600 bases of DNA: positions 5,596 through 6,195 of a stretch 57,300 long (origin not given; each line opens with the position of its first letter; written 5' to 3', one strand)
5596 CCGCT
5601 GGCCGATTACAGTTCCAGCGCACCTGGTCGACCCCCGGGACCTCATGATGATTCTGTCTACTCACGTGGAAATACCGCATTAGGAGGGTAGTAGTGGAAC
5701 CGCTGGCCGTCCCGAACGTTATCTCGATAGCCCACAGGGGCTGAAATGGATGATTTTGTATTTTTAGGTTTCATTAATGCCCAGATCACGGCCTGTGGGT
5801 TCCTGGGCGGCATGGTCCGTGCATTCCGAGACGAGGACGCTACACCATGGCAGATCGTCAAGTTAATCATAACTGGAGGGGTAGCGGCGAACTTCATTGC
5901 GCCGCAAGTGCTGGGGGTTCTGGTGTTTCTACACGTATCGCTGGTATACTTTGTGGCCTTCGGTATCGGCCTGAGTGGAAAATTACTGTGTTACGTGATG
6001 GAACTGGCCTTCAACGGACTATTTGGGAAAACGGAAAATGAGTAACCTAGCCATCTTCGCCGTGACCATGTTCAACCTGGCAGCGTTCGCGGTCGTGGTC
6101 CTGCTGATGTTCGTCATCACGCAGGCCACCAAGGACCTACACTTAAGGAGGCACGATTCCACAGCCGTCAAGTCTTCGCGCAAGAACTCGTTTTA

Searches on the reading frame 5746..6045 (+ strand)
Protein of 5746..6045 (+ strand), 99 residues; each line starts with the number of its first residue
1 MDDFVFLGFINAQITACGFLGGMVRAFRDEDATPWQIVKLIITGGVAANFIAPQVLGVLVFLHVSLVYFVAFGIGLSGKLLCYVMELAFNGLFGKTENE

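Call 55: search_protein_families(library=pfam, proteins=[window:5746-6045:+], max_evalue=0.01)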
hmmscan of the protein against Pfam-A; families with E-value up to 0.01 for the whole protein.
window:5746-6045:+ (99 aa): 1 family
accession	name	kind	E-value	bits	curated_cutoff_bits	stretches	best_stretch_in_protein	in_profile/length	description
PF20303.3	YLATT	-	0.0084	16.4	26.7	0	11-59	6-55/107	YEATS-Like-Associating Three TM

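Call 56: search_protein_families(library=phrogs, proteins=[window:5746-6045:+], max_evalue=0.01)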
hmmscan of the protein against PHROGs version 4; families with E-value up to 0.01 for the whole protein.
window:5746-6045:+ (99 aa): 2 families
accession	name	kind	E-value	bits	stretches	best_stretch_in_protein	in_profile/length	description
phrog_13918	-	unknown function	1.6e-06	29.1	1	10-81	8-85/108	-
phrog_2359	-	lysis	2.6e-05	25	1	13-78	14-80/110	holin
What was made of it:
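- A holin-like gene lies elsewhere, at 5746-6045 (phrog_2359, 2.6e-5, call 56).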
